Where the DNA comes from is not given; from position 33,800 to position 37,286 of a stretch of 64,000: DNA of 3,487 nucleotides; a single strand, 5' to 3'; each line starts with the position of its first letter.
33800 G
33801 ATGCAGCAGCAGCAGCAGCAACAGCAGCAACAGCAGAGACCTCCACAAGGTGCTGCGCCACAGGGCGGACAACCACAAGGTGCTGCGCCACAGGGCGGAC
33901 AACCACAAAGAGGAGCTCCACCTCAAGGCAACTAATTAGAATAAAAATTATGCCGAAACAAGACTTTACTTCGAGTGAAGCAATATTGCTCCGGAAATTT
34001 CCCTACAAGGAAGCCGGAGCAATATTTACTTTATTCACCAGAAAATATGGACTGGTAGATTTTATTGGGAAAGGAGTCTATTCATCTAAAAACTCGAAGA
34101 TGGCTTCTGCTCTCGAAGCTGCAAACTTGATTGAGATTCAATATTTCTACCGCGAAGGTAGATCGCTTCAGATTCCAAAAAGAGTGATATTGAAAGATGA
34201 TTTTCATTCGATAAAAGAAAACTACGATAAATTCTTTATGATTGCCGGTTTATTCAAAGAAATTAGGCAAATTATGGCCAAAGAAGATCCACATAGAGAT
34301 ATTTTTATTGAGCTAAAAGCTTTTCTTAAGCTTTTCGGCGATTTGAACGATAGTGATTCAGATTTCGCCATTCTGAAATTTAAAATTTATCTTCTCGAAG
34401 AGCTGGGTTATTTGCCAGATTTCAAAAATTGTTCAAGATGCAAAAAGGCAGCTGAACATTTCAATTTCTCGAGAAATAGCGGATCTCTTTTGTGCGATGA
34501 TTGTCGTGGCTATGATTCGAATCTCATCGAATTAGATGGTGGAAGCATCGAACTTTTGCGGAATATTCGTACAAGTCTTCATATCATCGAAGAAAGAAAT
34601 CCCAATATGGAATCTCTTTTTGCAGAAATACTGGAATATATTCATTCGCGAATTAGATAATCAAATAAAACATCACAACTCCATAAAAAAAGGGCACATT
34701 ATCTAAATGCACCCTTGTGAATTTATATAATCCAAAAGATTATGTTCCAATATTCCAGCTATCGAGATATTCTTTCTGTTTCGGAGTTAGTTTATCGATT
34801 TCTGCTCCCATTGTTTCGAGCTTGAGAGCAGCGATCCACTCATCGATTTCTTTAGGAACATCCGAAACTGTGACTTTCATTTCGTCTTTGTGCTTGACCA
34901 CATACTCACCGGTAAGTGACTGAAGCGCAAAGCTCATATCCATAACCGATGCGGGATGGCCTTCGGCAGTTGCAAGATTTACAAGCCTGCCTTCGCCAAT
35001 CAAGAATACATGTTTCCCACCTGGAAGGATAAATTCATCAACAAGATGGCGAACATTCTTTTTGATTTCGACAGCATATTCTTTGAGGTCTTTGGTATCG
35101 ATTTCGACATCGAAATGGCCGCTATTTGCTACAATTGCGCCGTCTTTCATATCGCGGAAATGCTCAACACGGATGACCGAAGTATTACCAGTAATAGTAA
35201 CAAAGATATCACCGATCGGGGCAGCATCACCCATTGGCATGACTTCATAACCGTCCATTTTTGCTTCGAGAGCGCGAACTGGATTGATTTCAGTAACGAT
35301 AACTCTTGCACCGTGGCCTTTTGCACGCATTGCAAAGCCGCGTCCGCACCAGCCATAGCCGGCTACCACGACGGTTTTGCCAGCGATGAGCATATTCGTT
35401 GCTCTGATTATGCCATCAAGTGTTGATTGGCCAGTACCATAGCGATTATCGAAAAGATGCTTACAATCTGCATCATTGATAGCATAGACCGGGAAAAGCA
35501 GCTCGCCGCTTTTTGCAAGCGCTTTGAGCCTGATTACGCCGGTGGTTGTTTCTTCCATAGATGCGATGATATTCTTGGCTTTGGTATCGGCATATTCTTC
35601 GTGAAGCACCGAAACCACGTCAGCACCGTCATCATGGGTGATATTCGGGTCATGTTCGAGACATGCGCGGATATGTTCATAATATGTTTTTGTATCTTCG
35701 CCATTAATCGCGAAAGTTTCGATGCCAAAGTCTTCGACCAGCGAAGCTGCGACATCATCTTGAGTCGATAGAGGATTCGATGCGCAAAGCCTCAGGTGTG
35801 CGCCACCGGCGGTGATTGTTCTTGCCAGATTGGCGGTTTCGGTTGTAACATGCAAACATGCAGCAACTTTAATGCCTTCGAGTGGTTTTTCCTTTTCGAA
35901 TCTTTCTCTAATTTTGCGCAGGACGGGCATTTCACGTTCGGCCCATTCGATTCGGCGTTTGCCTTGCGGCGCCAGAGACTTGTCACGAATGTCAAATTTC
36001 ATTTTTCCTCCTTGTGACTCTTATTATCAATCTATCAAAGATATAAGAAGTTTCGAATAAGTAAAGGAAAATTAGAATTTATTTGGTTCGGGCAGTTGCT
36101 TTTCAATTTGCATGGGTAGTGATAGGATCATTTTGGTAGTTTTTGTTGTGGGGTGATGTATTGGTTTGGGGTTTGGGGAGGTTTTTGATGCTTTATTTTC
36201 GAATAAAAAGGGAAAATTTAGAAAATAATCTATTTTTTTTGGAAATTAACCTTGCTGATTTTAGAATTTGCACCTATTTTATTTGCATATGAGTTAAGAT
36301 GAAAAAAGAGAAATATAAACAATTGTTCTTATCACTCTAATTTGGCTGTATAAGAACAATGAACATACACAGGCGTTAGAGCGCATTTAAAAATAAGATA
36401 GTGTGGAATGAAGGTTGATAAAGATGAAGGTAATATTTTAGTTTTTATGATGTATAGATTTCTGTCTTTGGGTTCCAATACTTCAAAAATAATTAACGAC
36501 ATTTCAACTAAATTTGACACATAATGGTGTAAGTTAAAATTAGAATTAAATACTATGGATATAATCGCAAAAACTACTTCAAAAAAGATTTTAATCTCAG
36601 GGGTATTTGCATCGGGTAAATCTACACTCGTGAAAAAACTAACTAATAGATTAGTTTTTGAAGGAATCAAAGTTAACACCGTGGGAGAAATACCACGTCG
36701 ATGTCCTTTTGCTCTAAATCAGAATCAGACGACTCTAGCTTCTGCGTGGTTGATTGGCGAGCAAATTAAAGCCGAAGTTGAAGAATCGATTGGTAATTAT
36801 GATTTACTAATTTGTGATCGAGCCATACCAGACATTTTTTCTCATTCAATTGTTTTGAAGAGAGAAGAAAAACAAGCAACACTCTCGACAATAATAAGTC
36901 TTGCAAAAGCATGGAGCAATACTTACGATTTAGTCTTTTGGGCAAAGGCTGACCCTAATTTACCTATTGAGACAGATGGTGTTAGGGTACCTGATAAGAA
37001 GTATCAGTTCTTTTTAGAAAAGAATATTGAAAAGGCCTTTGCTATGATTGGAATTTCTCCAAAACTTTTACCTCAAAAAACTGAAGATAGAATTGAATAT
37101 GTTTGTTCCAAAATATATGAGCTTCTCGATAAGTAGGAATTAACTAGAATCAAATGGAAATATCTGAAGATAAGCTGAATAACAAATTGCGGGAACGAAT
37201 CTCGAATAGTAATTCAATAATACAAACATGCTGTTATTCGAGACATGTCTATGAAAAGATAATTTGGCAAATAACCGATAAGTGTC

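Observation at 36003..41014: Low-GC four-gene operon (AAA_28 kinase-like, twitch/SPASM radical SAM, classic AAA+ ATPase with unknown N-domain, PD-(D/E)xK-like) with no match to a described system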

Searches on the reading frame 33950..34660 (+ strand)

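Call 93: search_protein_families(library=pfam, proteins=[window:33950-34660:+], max_evalue=0.0001)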
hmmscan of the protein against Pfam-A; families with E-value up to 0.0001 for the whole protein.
window:33950-34660:+ (236 aa): 2 families
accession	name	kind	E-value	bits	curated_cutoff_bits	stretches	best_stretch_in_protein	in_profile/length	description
PF02565.21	RecO_C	-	2.1e-16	60.5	22.1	1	106-210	18-124/157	Recombination protein O C terminal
PF11967.14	RecO_N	-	2.5e-13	50.3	27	1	8-75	5-70/80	Recombination protein O N terminal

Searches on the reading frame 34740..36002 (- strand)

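Call 93: search_protein_families(library=pfam, proteins=[window:34740-36002:-], max_evalue=0.0001)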
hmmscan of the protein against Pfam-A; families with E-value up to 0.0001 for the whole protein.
window:34740-36002:- (420 aa): 4 families
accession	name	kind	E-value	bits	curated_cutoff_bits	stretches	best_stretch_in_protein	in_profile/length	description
PF05221.23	AdoHcyase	-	2.7e-58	197.9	25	2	3-139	2-142/299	S-adenosyl-L-homocysteine hydrolase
PF00670.27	AdoHcyase_NAD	-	3.8e-55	186.8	27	1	186-347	1-161/162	S-adenosyl-L-homocysteine hydrolase, NAD binding domain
PF02826.25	2-Hacid_dh_C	-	6.6e-08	32.6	25.1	1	205-306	33-137/178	D-isomer specific 2-hydroxyacid dehydrogenase, NAD binding domain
PF07991.19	KARI_N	-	5.4e-06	26.5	20.6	1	206-302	2-102/165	Acetohydroxy acid isomeroreductase, NADPH-binding domain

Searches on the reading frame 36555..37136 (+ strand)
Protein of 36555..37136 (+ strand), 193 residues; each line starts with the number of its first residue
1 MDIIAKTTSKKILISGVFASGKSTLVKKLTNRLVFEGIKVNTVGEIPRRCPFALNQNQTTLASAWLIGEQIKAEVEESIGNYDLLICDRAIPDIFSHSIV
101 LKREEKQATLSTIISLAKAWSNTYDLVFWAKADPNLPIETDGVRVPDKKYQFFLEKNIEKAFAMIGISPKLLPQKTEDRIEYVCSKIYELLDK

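Call 3: search_protein_families(library=pfam, proteins=[window:36555-37136:+], max_evalue=0.1)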
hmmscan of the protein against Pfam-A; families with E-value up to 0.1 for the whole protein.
window:36555-37136:+ (193 aa): 12 families
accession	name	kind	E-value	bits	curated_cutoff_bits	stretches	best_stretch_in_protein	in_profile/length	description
PF13521.12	AAA_28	-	4.3e-09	37.2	27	1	11-151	1-135/164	AAA domain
PF03266.21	NTPase_1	-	0.0036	17.6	23.9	1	11-85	1-77/168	NTPase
PF03205.20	MobB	-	0.0093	16.3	26.6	1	14-43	4-33/133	Molybdopterin guanine dinucleotide synthesis protein B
PF03308.22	MeaB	-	0.013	14.9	23.1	1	9-43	33-67/273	Methylmalonyl Co-A mutase-associated GTPase MeaB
PF13238.12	AAA_18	-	0.016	16.1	29.4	1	12-42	1-30/128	AAA domain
PF08433.16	KTI12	-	0.017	15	22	1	12-89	4-78/271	Chromatin associated protein KTI12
PF20720.3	nSTAND3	-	0.042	14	27.2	1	9-43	17-51/155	Novel STAND NTPase 3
PF01712.25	dNK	-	0.049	13.8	27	1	12-36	1-25/203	Deoxynucleoside kinase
PF13191.12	AAA_16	-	0.052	14.5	32.6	1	11-45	26-59/167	AAA ATPase domain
PF01583.26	APS_kinase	-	0.076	13.5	21.1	0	10-42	3-35/152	Adenylylsulphate kinase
PF13671.12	AAA_33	-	0.093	13.5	27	0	12-42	2-32/143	AAA domain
PF13555.12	AAA_29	-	0.093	12.9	27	0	10-29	22-42/61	P-loop containing region of AAA domain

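Call 4: search_protein_families(library=padloc, proteins=[window:36555-37136:+], max_evalue=0.1)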
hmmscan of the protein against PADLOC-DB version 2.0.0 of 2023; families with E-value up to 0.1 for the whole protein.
window:36555-37136:+ (193 aa): 4 families
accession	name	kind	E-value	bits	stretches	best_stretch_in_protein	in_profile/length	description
PDLC02911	VakA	-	0.0011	17.6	1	10-38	3-31/163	-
PDLC01515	Csx3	-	0.019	12.6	1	7-35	4-32/183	"CAS-I,CAS-III; associated"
PDLC02905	pVip-kinase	-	0.022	12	1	10-84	3-79/474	Viperin-kinase fusion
PDLC00296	PtuA1|PtuA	-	0.028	11.1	0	12-41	30-59/507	AAA ATPase domain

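Call 5: search_protein_families(library=ncbifam, proteins=[window:36555-37136:+], max_evalue=0.1)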
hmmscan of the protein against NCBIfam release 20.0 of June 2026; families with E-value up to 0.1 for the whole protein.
window:36555-37136:+ (193 aa): 13 families
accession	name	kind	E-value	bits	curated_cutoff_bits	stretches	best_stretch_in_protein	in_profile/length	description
NF010248.0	PRK13695.1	equivalog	0.0061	16.3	156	1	10-56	4-55/180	NTPase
NF005250.0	PRK06761.1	equivalog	0.0082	15.2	270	1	10-45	4-39/282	hypothetical protein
TIGR00750.1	lao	equivalog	0.012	14.8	240.75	1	9-43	34-68/300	methylmalonyl Co-A mutase-associated GTPase MeaB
TIGR00176.1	mobB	equivalog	0.019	15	76.2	1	14-43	4-33/155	molybdopterin-guanine dinucleotide biosynthesis protein B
NF005994.0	PRK08118.1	equivalog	0.023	14.7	215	1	10-36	2-28/172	DNA topology modulation protein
TIGR02173.1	cyt_kin_arch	equivalog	0.027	14.5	102.1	1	11-79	2-69/169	(d)CMP kinase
NF005923.0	PRK07933.1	equivalog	0.033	13.6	193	0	12-48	3-38/213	dTMP kinase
NF041053.1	CobW_rel_Se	equivalog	0.034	13.8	180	1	12-40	4-32/195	CobW-related selenoprotein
NF006958.0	PRK09435.1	equivalog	0.036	13.1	329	1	7-41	55-89/333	methylmalonyl Co-A mutase-associated GTPase MeaB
NF000355.4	ribo_prot_ABC_F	equivalog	0.038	12.8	380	1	9-40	339-372/499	ribosomal protection-like ABC-F family protein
NF006746.0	PRK09270.1-5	subfamily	0.046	12.6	250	1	12-41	24-53/210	nucleoside/nucleotide kinase family protein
TIGR00017.1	cmk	equivalog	0.069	12.8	135.55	1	11-63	4-53/217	(d)CMP kinase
TIGR00231.1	small_GTP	domain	0.083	12.7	42.5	0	8-43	2-37/164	GTP-binding protein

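Call 62: search_solved_structures(query=window:36555-37136:+, max_evalue=1)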
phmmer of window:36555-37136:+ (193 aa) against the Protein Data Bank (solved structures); distinct sequences matched with E-value up to 1: 2.
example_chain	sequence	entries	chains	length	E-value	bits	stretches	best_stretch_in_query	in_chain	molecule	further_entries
8bnv_A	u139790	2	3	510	0.039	17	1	4-41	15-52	AAA family ATPase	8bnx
5i9d_A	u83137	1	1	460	0.17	14.9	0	12-43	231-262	pentatricopeptide repeat protein dPPR-U8A2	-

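Call 82: search_solved_structures(query=A5, max_evalue=1)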
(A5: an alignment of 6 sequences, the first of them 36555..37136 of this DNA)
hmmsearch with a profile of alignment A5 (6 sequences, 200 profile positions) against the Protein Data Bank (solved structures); distinct sequences matched with E-value up to 1: 33.
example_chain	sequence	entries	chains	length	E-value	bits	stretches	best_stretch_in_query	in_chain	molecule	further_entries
9c76_A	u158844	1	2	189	0.015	17.8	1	13-50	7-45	Leucine-rich repeat serine/threonine-protein kinase 2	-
3adb_A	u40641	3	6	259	0.053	16.1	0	11-58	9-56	L-seryl-tRNA(Sec) kinase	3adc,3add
3dm5_A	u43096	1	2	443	0.055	16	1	5-49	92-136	Signal recognition 54 kDa protein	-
7n6g_6M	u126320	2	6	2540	0.06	15.9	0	11-63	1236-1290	FAP42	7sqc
6xaf_A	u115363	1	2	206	0.096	15.2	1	12-50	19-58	Leucine-rich repeat serine/threonine-protein kinase 2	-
6ojf_A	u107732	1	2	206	0.096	15.2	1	12-50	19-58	Leucine-rich repeat serine/threonine-protein kinase 2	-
7yq0_A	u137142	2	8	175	0.11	15.1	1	12-47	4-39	Adenylyl-sulfate kinase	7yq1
2jeo_A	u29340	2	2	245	0.11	15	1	11-44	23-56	URIDINE-CYTIDINE KINASE 1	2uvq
3a4l_A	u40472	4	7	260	0.13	14.8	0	16-58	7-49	L-seryl-tRNA(Sec) kinase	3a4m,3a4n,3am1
9sgf_A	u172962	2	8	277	0.14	14.7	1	11-44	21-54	Uridine-cytidine kinase 1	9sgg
6c2u_A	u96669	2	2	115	0.15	14.6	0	11-46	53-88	phosphate-loop protein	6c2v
1zak_A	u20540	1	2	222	0.16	14.5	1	12-44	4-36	ADENYLATE KINASE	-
6oje_A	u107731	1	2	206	0.16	14.5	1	12-50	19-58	Leucine-rich repeat serine/threonine-protein kinase 2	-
2v3c_C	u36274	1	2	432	0.19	14.3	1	11-50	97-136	SIGNAL RECOGNITION 54 KDA PROTEIN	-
3ndb_B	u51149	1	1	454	0.21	14.1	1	11-50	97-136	Signal recognition 54 kDa protein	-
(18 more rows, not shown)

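Call 83: search_protein_families(library=phrogs, proteins=[window:36555-37136:+], max_evalue=0.01)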
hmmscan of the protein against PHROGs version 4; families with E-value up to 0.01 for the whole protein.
window:36555-37136:+ (193 aa): 3 families
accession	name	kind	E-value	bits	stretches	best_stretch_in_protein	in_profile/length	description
phrog_2107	-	other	9.1e-15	55.9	1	8-168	2-172/201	thymidylate kinase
phrog_761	-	other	9.2e-09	36.4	1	6-142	16-153/362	thymidylate kinase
phrog_3462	-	moron, auxiliary metabolic gene and host takeover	0.00021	21.6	1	6-190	163-340/346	nicotinamide-nucleotide adenylyltransferase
